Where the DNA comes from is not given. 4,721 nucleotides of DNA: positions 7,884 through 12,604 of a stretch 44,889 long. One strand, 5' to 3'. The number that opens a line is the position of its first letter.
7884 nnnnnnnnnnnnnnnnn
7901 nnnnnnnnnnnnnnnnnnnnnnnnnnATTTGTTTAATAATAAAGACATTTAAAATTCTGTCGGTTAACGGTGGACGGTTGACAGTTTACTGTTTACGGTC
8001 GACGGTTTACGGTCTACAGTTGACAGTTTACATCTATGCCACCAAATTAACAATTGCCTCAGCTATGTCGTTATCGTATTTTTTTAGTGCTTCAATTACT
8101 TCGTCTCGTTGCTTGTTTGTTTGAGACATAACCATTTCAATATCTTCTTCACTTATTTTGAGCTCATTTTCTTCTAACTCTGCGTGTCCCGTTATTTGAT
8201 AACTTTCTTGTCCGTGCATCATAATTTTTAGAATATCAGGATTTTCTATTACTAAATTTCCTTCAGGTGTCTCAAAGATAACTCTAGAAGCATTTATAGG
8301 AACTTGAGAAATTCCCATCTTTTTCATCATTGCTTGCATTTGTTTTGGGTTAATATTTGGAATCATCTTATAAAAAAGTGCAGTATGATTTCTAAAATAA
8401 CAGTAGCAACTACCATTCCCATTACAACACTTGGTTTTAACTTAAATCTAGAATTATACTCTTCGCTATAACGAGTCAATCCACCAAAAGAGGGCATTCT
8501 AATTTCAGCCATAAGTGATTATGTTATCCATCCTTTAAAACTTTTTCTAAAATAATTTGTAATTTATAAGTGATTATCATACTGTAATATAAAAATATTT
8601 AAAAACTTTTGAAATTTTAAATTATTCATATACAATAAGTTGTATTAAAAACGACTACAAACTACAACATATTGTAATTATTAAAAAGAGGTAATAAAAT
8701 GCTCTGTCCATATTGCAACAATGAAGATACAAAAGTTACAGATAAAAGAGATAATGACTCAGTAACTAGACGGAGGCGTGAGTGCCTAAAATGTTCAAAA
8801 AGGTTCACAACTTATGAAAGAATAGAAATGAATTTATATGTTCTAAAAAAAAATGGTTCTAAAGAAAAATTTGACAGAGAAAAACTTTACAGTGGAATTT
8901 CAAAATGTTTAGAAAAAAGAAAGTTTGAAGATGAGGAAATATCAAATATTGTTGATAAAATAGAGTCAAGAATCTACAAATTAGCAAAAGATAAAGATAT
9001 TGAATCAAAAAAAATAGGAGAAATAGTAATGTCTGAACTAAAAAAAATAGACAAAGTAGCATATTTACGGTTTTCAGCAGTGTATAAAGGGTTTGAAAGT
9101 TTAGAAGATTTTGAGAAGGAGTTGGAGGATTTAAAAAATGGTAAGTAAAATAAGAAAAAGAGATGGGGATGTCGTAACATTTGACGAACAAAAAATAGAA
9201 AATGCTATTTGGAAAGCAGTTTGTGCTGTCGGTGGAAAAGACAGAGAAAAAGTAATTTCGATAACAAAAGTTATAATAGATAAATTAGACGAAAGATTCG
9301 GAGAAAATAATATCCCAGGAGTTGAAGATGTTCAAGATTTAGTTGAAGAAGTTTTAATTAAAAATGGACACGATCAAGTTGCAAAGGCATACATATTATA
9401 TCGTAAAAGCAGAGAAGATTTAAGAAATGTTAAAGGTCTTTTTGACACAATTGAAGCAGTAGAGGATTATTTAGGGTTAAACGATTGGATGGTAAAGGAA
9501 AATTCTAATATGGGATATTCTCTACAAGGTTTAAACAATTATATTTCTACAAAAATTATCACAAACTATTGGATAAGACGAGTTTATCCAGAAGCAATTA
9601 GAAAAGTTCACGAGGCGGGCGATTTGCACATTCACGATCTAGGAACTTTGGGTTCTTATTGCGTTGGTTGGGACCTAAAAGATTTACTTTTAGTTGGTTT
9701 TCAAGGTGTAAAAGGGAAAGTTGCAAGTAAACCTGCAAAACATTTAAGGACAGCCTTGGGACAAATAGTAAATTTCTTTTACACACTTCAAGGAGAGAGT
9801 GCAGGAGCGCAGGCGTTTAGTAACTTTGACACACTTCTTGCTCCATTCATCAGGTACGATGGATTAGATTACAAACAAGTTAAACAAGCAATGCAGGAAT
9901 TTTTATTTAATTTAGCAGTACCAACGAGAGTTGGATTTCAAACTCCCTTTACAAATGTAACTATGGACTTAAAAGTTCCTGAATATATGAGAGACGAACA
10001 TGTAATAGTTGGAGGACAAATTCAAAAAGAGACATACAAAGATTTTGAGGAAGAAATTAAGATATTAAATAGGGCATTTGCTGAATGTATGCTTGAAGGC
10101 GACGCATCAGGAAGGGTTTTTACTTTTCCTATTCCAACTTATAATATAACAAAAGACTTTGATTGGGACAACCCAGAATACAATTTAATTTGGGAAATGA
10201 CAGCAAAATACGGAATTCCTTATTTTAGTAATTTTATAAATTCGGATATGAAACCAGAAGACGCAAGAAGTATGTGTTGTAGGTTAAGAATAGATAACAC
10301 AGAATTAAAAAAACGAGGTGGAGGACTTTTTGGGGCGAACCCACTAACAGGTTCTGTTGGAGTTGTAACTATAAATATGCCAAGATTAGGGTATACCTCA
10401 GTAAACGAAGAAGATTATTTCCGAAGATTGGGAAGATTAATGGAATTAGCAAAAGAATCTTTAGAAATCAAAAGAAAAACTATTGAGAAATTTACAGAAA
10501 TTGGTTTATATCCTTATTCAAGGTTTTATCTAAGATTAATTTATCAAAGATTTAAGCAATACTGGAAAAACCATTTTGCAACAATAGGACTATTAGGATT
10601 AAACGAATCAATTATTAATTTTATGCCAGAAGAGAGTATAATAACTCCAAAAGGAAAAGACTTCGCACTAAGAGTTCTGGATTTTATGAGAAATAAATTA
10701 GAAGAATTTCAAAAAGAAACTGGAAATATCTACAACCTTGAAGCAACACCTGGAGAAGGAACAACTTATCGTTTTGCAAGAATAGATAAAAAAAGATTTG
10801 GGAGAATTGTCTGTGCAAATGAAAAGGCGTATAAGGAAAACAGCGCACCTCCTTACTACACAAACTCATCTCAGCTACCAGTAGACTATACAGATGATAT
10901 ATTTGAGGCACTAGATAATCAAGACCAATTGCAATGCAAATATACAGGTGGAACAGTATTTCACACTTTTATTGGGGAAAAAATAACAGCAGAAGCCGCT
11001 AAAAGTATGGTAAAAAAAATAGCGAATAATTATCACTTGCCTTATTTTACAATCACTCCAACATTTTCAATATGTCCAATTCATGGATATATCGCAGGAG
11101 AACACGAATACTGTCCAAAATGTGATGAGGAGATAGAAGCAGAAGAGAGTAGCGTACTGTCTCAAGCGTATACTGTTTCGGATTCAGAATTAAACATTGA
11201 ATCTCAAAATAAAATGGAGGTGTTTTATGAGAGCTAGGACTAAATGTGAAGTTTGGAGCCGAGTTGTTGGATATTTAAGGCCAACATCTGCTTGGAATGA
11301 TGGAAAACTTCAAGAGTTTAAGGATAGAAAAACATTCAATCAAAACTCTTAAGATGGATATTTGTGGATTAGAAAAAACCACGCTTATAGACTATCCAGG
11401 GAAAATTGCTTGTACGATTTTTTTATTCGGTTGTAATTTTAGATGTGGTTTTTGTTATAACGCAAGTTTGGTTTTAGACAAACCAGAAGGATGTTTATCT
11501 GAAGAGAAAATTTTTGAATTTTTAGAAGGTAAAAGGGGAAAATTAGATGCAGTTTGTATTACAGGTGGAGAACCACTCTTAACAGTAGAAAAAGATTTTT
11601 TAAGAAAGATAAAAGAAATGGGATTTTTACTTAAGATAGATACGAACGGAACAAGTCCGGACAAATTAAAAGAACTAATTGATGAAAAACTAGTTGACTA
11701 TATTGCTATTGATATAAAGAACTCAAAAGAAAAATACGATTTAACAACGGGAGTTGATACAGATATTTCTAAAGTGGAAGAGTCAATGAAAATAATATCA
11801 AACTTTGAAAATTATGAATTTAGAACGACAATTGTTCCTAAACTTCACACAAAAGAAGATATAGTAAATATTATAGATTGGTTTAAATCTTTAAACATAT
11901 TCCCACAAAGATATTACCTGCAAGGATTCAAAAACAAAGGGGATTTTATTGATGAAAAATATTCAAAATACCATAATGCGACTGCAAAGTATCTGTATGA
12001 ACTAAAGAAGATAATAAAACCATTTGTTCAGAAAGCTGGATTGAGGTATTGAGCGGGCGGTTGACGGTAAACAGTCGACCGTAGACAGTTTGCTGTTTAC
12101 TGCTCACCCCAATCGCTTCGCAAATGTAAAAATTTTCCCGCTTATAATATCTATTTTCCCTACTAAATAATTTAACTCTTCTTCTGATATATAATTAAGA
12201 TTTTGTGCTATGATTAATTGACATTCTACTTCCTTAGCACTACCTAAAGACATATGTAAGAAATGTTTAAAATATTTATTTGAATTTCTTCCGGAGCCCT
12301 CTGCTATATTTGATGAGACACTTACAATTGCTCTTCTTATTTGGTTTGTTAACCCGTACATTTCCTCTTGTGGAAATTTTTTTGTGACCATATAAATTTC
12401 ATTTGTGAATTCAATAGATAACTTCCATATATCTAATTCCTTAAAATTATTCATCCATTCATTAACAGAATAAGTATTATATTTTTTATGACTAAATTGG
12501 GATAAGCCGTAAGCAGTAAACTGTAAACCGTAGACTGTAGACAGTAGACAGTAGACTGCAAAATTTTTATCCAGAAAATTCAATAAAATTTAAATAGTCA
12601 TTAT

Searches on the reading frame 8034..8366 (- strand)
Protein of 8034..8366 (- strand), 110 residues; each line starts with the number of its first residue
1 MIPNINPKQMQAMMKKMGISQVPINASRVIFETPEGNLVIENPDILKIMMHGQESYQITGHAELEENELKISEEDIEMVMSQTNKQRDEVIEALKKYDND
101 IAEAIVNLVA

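Call 51: search_protein_families(library=pfam, proteins=[window:8034-8366:-], max_evalue=0.001)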
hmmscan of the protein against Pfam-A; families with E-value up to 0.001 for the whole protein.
window:8034-8366:- (110 aa): 2 families
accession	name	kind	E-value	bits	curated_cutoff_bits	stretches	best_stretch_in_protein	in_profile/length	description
PF01849.23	NAC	-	4.5e-14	52.5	21.3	1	7-64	1-56/57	NAC domain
PF19026.7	UBA_HYPK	-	6.2e-06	25.9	27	1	70-109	2-41/41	HYPK UBA domain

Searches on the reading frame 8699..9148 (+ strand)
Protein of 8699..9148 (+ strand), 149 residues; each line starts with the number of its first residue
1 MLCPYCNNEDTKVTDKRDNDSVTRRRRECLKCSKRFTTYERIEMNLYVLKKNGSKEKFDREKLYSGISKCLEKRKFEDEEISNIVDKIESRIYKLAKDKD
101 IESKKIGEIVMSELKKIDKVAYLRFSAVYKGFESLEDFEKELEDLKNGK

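Call 51: search_protein_families(library=pfam, proteins=[window:8699-9148:+], max_evalue=0.001)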
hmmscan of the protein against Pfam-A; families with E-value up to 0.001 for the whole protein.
window:8699-9148:+ (149 aa): 2 families
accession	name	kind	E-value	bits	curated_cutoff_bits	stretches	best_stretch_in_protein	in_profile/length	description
PF03477.21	ATP-cone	-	1.5e-19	70.7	25.8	1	47-132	2-85/88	ATP cone domain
PF22811.2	Zn_ribbon_NrdR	-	6.1e-16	58.5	27.2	1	1-40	1-42/42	Transcriptional repressor NrdR-like, N-terminal domain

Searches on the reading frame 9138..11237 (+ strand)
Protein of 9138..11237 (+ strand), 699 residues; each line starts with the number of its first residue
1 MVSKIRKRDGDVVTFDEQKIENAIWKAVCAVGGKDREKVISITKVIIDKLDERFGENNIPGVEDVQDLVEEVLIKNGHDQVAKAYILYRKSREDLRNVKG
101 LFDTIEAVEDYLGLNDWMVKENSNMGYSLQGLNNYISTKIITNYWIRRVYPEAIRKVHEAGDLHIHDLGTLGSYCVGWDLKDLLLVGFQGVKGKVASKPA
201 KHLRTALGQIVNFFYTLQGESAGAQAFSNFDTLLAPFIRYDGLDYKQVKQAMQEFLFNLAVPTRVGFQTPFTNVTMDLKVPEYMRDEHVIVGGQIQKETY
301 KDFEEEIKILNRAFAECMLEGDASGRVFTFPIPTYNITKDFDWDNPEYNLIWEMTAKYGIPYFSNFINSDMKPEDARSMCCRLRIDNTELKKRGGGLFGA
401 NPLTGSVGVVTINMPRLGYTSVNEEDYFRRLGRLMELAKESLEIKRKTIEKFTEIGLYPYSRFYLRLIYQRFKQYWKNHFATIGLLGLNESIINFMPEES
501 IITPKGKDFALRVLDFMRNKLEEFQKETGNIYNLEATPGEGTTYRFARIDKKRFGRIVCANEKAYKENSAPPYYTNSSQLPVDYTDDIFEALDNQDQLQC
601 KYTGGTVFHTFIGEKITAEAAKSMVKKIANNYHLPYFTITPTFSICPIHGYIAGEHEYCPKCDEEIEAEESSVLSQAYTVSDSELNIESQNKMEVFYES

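Call 11: search_protein_families(library=pfam, proteins=[window:9138-11237:+], max_evalue=0.001)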
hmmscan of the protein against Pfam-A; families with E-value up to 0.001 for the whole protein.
window:9138-11237:+ (699 aa): 2 families
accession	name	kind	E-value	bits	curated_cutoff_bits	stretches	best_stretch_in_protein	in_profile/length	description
PF13597.11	NRDD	-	6.2e-178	593.4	26.2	1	121-666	1-533/562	Anaerobic ribonucleoside-triphosphate reductase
PF03477.21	ATP-cone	-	9.6e-21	74.6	25.8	1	4-93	2-87/88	ATP cone domain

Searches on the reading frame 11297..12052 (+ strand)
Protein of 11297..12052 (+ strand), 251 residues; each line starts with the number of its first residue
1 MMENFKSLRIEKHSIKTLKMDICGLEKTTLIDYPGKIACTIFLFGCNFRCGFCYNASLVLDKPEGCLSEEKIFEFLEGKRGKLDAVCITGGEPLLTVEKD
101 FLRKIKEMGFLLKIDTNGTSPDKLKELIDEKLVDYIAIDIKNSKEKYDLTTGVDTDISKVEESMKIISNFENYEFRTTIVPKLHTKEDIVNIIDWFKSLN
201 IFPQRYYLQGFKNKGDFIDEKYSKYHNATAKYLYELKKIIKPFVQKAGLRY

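Call 51: search_protein_families(library=pfam, proteins=[window:11297-12052:+], max_evalue=0.001)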
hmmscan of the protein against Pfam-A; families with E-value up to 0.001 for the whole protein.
window:11297-12052:+ (251 aa): 2 families
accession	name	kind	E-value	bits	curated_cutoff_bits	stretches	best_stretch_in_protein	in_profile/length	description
PF04055.27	Radical_SAM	-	3.9e-16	60.1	29.5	1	41-195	2-165/166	Radical SAM superfamily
PF13353.11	Fer4_12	-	1.9e-08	35.1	22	1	37-145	6-120/137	4Fe-4S single cluster domain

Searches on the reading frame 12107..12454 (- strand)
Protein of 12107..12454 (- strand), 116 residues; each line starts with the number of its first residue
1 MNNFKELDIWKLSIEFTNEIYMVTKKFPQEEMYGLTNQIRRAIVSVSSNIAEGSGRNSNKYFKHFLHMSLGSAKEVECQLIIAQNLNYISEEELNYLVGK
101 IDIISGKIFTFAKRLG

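Call 51: search_protein_families(library=pfam, proteins=[window:12107-12454:-], max_evalue=0.001)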
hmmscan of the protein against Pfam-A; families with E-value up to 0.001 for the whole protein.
seq(116 aa): 2 families
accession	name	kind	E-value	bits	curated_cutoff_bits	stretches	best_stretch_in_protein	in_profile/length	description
PF05635.17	23S_rRNA_IVP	-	8.3e-38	129.3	33.8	1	5-108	1-104/106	23S rRNA-intervening sequence protein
PF22296.2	bAvd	-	0.00014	22.7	40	1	15-108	9-99/107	bAvd-like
